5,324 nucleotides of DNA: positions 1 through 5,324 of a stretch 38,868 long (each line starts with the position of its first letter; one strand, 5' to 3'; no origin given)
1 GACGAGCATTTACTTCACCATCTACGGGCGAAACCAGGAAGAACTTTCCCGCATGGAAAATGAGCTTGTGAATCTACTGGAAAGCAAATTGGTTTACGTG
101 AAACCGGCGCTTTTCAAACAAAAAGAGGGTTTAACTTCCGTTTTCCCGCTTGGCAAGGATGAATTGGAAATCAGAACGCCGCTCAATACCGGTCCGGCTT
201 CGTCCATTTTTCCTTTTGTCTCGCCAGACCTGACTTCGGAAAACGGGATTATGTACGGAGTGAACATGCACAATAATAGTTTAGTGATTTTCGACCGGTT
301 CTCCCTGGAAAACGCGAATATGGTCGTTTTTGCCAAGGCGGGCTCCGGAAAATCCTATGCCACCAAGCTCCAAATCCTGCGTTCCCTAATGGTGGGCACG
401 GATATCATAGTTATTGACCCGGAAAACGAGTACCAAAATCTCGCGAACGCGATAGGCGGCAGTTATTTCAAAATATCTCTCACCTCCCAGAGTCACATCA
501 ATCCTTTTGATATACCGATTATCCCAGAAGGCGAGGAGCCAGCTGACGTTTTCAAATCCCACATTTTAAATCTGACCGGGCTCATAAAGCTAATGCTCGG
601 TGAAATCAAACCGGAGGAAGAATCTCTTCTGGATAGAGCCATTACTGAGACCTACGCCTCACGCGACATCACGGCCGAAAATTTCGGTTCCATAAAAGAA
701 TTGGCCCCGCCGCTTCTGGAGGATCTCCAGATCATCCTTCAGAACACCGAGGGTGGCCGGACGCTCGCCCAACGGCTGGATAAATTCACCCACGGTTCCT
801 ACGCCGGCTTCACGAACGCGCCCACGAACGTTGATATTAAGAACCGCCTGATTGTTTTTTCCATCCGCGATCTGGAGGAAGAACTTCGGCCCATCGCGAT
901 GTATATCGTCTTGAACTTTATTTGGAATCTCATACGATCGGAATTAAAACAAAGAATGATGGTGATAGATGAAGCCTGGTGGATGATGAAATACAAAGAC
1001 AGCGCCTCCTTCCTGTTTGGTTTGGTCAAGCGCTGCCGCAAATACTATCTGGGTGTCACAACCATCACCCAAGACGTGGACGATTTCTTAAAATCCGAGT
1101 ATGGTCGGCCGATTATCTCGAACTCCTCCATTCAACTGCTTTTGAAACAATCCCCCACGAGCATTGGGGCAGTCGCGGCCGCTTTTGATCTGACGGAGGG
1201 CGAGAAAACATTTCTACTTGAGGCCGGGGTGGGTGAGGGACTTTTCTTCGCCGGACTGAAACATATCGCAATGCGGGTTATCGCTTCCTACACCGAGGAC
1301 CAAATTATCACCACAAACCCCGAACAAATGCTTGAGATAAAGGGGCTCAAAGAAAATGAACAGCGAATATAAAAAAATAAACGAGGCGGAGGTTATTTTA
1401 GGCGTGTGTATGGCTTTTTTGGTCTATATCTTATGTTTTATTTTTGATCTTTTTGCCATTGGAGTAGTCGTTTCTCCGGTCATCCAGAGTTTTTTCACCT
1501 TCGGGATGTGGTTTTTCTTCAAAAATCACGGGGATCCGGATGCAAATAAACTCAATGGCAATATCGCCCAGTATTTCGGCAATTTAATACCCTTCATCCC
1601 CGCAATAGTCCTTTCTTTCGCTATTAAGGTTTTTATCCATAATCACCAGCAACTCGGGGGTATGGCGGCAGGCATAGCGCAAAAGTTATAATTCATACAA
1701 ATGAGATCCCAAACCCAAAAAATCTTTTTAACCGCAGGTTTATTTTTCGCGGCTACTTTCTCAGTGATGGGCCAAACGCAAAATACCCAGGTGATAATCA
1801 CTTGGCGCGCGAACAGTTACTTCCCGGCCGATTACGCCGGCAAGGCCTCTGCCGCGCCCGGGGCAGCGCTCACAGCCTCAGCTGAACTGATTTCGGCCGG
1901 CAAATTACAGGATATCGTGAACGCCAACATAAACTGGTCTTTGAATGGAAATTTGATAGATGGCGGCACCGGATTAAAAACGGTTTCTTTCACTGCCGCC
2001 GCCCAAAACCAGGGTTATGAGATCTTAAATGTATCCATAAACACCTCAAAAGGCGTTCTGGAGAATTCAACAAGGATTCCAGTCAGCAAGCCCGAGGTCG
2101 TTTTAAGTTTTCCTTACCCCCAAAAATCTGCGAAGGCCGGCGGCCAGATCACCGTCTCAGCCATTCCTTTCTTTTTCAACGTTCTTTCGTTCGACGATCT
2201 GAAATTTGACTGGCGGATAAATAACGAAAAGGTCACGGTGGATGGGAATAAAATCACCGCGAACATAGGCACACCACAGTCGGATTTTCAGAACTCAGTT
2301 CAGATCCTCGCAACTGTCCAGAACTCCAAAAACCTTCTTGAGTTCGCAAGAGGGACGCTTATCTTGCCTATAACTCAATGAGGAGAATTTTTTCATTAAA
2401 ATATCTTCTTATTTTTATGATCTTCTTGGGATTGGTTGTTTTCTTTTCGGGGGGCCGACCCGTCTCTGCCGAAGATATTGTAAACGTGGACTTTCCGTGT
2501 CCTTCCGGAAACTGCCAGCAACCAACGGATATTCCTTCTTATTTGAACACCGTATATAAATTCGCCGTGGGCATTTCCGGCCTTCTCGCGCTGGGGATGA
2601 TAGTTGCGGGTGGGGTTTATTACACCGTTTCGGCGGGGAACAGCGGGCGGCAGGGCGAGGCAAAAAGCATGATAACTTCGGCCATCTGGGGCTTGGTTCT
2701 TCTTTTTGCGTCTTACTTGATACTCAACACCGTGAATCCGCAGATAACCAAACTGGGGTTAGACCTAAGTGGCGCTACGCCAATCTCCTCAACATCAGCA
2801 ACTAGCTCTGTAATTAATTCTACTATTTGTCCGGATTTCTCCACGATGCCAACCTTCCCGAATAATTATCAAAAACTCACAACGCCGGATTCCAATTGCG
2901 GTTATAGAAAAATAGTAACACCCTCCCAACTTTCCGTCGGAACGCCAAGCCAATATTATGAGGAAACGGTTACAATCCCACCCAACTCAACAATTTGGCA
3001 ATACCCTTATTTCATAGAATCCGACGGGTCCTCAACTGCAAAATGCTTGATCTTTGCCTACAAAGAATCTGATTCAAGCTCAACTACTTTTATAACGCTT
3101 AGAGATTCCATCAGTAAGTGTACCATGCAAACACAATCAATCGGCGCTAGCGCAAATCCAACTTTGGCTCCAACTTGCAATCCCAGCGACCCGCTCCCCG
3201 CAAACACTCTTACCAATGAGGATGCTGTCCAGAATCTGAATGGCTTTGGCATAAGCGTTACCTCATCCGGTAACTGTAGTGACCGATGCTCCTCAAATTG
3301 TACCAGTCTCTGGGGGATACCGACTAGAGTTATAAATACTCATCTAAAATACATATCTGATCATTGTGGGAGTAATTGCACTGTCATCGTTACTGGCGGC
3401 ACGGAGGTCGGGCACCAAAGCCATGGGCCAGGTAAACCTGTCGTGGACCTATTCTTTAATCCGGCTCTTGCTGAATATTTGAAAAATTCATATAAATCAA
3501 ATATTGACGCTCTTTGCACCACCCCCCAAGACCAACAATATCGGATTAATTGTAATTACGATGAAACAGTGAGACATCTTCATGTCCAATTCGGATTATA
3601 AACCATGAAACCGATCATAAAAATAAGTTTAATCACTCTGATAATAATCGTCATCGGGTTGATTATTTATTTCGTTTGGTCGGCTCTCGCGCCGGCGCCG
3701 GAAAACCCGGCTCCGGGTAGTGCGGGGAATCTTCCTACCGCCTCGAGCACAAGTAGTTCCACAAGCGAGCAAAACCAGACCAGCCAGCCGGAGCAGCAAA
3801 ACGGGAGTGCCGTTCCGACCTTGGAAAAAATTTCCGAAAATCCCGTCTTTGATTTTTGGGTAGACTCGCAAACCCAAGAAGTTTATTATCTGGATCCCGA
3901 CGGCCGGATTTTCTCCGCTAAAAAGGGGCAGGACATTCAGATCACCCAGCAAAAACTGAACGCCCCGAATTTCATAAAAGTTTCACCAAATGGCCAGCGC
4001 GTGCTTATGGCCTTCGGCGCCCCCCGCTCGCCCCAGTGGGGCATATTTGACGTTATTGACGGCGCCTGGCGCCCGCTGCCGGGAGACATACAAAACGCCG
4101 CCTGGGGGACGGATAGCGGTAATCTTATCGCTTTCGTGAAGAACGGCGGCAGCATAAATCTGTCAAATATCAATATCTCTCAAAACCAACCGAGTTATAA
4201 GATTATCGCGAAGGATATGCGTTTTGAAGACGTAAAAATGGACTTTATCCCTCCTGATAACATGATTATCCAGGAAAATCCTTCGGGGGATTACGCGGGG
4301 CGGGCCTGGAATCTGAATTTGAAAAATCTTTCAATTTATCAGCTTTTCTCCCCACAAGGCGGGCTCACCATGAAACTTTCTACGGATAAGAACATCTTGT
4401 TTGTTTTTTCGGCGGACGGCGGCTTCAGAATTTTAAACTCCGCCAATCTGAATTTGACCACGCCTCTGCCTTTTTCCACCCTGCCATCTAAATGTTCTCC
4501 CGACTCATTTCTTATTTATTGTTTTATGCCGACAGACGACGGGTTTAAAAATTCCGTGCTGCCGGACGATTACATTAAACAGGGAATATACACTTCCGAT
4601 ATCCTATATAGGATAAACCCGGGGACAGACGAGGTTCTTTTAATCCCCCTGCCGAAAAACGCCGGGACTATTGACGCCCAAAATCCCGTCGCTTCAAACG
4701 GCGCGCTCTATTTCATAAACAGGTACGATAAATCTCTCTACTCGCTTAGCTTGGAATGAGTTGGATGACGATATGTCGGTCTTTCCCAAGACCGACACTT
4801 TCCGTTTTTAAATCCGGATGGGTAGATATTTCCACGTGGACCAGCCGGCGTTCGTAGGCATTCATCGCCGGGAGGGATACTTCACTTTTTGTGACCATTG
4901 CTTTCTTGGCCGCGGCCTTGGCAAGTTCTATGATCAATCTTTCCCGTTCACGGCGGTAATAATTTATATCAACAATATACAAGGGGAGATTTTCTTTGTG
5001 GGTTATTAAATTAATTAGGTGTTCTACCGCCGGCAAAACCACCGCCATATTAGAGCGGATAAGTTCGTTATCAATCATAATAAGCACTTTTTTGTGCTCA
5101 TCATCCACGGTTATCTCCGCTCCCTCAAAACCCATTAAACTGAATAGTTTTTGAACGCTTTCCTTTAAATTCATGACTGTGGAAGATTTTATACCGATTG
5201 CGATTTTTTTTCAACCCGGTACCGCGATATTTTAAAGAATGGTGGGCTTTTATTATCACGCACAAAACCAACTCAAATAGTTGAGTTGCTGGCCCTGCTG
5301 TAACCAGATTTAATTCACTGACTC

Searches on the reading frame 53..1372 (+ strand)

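Call 44: search_protein_families(library=pfam, proteins=[window:53-1372:+], max_evalue=0.001)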
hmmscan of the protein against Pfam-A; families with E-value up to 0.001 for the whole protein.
window:53-1372:+ (439 aa): 3 families
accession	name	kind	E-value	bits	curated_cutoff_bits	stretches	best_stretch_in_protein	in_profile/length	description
PF19044.6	P-loop_TraG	-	2.4e-27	96.1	25.8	1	84-389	26-343/413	TraG P-loop domain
PF12846.13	AAA_10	-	1.6e-11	44.3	27.5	1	87-351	21-292/362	AAA-like domain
PF01935.23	DUF87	-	2.7e-09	37.9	23.2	1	90-247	26-171/220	Helicase HerA, central domain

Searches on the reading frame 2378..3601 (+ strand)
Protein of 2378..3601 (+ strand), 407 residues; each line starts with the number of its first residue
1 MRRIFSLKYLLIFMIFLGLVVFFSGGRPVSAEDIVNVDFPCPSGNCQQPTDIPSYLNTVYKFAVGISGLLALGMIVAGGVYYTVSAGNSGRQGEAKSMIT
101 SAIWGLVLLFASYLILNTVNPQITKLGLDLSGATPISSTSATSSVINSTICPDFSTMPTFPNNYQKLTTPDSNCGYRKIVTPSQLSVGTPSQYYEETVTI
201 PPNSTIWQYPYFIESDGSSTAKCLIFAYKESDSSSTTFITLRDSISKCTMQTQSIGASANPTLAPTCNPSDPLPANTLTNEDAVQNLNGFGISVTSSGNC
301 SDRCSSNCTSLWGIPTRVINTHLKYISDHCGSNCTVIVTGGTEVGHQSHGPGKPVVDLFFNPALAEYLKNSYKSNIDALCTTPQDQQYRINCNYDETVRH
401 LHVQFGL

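Call 44: search_protein_families(library=pfam, proteins=[window:2378-3601:+], max_evalue=0.001)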
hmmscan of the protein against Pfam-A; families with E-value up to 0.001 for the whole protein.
window:2378-3601:+ (407 aa): 1 family
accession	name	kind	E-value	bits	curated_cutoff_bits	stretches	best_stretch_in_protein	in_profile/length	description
PF18895.5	T4SS_pilin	-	3.9e-09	36.9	26.6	1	55-118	8-70/71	Type IV secretion system pilin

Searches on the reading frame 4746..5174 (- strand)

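Call 44: search_protein_families(library=pfam, proteins=[window:4746-5174:-], max_evalue=0.001)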
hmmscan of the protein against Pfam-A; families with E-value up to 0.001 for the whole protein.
window:4746-5174:- (142 aa): 1 family
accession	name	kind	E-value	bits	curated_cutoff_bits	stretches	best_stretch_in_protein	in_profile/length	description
PF01424.28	R3H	-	4e-15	56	26.8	1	81-137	3-58/60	R3H domain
